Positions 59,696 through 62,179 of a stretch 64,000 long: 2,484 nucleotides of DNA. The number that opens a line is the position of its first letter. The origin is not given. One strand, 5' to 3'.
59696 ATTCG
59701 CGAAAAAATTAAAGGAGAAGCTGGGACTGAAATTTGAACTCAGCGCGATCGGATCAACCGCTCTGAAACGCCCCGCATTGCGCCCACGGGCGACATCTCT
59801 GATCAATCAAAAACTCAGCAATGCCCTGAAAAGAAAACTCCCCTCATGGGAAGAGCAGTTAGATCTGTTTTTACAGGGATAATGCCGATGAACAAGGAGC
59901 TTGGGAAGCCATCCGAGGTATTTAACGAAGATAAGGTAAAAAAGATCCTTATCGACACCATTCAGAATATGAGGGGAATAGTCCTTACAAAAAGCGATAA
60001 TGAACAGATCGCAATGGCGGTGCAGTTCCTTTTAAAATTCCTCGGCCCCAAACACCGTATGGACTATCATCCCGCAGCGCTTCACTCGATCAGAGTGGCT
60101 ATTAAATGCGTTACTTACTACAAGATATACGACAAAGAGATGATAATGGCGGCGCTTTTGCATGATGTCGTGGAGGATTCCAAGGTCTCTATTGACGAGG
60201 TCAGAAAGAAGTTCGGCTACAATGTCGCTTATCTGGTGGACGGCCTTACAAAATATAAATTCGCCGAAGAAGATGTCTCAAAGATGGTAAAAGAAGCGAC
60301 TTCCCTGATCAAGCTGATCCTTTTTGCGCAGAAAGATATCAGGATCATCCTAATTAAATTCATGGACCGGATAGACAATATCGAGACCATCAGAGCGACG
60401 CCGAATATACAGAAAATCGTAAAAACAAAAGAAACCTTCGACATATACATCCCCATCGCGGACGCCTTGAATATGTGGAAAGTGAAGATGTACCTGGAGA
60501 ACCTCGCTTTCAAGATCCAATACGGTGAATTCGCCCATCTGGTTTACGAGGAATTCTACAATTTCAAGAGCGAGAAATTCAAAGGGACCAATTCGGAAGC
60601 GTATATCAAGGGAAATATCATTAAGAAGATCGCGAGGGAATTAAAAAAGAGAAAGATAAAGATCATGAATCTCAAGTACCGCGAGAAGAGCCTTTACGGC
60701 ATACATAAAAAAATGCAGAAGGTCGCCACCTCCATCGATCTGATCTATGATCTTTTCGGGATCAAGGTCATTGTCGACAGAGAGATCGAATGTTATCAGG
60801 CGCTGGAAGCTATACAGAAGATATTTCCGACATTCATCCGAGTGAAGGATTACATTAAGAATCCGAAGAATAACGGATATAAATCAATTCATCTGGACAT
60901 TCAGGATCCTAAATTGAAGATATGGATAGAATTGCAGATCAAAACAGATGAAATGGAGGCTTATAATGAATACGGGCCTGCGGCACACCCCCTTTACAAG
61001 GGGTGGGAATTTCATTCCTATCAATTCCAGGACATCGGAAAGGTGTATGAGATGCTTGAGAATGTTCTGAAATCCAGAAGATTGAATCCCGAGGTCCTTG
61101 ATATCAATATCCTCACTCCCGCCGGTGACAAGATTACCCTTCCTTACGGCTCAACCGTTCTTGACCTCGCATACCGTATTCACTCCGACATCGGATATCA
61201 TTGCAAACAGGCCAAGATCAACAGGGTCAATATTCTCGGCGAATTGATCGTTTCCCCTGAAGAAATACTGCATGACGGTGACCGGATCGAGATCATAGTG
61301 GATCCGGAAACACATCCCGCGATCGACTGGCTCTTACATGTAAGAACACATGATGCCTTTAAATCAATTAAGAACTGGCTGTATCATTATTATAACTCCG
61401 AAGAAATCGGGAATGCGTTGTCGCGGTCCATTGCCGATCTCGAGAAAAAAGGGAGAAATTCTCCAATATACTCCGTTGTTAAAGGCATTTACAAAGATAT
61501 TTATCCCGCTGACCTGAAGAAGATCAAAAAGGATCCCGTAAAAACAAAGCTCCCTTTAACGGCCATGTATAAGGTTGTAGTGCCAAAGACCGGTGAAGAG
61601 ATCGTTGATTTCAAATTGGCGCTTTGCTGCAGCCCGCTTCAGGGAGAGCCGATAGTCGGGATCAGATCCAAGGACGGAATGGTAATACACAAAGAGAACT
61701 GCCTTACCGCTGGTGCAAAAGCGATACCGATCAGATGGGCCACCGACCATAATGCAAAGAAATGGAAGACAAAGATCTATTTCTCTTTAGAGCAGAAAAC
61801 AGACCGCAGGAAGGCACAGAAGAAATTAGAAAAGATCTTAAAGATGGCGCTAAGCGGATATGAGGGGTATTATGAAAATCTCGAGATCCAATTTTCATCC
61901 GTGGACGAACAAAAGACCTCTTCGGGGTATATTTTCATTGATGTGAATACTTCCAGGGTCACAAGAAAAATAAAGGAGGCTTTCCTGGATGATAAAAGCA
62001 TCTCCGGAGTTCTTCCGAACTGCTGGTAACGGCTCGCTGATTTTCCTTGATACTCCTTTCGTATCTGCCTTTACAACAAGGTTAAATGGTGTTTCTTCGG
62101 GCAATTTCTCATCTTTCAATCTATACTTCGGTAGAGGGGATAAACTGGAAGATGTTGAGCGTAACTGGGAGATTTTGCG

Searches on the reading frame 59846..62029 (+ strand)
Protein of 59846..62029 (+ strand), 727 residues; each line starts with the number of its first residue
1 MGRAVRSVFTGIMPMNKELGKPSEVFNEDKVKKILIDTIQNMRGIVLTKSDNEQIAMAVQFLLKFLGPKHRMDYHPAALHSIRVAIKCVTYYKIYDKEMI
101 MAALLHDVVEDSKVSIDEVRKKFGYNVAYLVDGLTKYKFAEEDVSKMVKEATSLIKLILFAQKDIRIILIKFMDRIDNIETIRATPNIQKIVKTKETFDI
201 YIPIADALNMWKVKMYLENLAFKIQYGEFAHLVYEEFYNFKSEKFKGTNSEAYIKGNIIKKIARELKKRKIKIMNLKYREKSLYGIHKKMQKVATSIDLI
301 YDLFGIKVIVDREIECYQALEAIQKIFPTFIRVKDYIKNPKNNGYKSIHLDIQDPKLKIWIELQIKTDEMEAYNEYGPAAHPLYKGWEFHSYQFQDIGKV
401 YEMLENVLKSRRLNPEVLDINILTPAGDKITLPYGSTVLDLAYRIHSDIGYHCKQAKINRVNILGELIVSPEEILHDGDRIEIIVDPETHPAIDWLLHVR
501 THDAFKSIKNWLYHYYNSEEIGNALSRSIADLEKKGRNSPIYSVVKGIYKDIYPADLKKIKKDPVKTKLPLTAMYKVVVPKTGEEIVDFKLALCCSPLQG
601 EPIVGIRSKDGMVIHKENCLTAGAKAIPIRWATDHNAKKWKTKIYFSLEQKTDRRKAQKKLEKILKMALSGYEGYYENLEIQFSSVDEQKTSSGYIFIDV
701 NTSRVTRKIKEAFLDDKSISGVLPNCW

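Call 39: find_encoding_contigs(protein=window:59846-62029:+, flank=6000, max_places=10)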
Protein window:59846-62029:+ (727 aa): 5 contigs read that carry it; 5 places shown.
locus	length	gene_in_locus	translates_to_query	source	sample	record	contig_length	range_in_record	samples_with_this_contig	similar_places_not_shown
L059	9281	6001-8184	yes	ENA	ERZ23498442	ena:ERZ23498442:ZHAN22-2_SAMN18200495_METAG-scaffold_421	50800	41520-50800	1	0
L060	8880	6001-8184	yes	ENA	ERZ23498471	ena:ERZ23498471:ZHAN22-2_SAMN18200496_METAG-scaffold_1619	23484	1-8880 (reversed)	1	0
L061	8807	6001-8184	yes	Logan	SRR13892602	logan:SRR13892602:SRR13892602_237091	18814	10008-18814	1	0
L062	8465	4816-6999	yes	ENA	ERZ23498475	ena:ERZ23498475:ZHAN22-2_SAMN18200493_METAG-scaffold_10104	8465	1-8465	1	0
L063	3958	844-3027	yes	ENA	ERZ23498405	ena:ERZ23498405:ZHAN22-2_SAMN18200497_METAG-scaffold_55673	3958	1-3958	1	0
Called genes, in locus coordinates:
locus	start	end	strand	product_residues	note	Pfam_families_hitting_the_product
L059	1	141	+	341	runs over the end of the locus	PF09587:PGA_cap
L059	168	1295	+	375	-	PF04015:DUF362, PF00037:Fer4 (faint), PF12797:Fer4_2 (faint), PF12838:Fer4_7 (weak), PF13237:Fer4_10 (weak)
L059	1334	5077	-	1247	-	PF00211:Guanylate_cyc (weak), PF07721:TPR_4 (faint), PF13181:TPR_8 (faint), PF13191:AAA_16, PF07719:TPR_2 (faint), PF13424:TPR_12, PF17874:TPR_MalT, PF13424:TPR_12, +8 more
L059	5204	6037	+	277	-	PF01370:Epimerase, PF02719:Polysacc_synt_2 (weak), PF04321:RmlD_sub_bind, PF07993:NAD_binding_4, PF16363:GDP_Man_Dehyd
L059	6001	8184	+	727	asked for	PF13328:HD_4, PF01966:HD (faint), PF04607:RelA_SpoT, PF02824:TGS, PF28438:RelA_RIS (weak)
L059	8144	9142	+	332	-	PF02578:Cu-oxidase_4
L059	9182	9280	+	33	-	?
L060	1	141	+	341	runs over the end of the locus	PF09587:PGA_cap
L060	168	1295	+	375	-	PF04015:DUF362, PF00037:Fer4 (faint), PF12797:Fer4_2 (faint), PF12838:Fer4_7 (weak), PF13237:Fer4_10 (weak)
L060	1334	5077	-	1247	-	PF00211:Guanylate_cyc (weak), PF07721:TPR_4 (faint), PF13181:TPR_8 (faint), PF13191:AAA_16, PF07719:TPR_2 (faint), PF13424:TPR_12, PF17874:TPR_MalT, PF13424:TPR_12, +8 more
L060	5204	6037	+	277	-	PF01370:Epimerase, PF02719:Polysacc_synt_2 (weak), PF04321:RmlD_sub_bind, PF07993:NAD_binding_4, PF16363:GDP_Man_Dehyd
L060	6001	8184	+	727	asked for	PF13328:HD_4, PF01966:HD (faint), PF04607:RelA_SpoT, PF02824:TGS, PF28438:RelA_RIS (weak)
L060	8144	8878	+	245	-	?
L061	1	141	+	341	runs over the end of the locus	PF09587:PGA_cap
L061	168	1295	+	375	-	PF04015:DUF362, PF00037:Fer4 (faint), PF12797:Fer4_2 (faint), PF12838:Fer4_7 (weak), PF13237:Fer4_10 (weak)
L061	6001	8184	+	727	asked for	PF13328:HD_4, PF01966:HD (faint), PF04607:RelA_SpoT, PF02824:TGS, PF28438:RelA_RIS (weak)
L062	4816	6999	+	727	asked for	PF13328:HD_4, PF01966:HD (faint), PF04607:RelA_SpoT, PF02824:TGS, PF28438:RelA_RIS (weak)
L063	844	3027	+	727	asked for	PF13328:HD_4, PF01966:HD (faint), PF04607:RelA_SpoT, PF02824:TGS, PF28438:RelA_RIS (weak)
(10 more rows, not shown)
